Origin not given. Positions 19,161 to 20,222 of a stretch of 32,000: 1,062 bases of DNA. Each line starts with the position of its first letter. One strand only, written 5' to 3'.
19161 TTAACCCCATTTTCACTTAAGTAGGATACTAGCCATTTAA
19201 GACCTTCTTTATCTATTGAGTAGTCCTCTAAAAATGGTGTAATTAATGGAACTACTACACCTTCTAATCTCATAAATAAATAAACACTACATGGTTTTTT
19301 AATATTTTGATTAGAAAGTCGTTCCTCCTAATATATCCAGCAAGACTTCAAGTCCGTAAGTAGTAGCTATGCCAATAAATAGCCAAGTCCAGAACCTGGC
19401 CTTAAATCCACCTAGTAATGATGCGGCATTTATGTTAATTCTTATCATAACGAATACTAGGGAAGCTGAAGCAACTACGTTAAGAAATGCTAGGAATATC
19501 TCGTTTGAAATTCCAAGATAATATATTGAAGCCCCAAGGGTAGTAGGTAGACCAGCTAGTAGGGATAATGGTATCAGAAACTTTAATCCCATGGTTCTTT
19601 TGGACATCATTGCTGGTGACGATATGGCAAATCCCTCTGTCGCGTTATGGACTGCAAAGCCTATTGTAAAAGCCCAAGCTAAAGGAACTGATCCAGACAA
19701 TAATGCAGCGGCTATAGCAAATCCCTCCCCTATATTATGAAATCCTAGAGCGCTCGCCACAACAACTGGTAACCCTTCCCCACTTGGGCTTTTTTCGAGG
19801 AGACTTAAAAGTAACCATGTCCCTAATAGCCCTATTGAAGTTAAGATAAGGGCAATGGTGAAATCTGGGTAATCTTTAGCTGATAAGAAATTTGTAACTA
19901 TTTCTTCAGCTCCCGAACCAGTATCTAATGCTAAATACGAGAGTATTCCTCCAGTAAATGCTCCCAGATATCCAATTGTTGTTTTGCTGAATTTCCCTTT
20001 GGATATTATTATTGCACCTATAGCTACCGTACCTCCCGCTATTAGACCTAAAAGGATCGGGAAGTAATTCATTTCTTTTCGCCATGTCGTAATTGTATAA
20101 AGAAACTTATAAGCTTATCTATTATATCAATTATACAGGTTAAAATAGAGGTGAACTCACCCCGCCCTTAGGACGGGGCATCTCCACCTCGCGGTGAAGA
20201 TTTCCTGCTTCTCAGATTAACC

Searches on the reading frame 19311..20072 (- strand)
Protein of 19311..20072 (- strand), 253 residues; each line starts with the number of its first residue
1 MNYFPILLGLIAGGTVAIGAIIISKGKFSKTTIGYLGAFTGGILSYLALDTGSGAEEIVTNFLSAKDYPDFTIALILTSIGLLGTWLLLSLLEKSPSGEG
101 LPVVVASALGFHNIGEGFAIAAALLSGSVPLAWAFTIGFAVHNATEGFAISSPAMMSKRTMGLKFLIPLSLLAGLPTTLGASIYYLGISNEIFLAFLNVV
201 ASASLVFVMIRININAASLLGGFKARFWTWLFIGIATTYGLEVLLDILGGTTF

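Call 62: find_encoding_contigs(protein=window:19311-20072:-, flank=2500, max_places=10)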
Protein window:19311-20072:- (253 aa): 5 contigs read that carry it; 4 places shown.
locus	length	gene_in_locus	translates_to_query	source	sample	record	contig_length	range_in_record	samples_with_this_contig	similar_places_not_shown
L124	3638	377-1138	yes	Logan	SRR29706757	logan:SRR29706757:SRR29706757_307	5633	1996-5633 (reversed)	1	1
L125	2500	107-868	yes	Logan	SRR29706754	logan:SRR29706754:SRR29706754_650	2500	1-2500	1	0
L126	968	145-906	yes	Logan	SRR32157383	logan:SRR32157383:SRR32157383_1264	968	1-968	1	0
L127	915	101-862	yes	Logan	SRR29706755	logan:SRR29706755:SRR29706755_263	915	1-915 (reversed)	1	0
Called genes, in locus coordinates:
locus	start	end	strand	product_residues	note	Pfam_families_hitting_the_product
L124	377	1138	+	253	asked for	-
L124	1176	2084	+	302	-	PF00701:DHDPS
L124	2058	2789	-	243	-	PF04199:Cyclase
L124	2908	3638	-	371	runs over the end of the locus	PF00005:ABC_tran, PF13304:AAA_21 (faint), PF17847:GlcV_C_terminal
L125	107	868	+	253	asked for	-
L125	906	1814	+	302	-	PF00701:DHDPS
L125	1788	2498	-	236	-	?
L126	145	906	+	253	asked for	-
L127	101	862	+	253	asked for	-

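Call 63: search_protein_families(library=pfam, proteins=[window:19311-20072:-])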
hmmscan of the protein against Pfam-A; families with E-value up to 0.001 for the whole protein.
window:19311-20072:- (253 aa): 0 families

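Call 81: search_protein_families(library=pfam, proteins=[L132:6-1163:-], max_evalue=0.01)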
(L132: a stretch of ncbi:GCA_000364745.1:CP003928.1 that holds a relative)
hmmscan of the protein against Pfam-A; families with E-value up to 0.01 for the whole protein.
L132:6-1163:- (385 aa): 2 families
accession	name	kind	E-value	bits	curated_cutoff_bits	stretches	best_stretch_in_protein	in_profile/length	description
PF07282.18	Cas12f1-like_TNB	-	1.8e-17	63.7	26.3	1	297-360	1-60/60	Cas12f1-like, TNB domain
PF23783.1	Zn_ribbon_TiaS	-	0.0083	16.3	27.3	0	326-353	3-32/41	TiaS C-terminal zinc ribbon domain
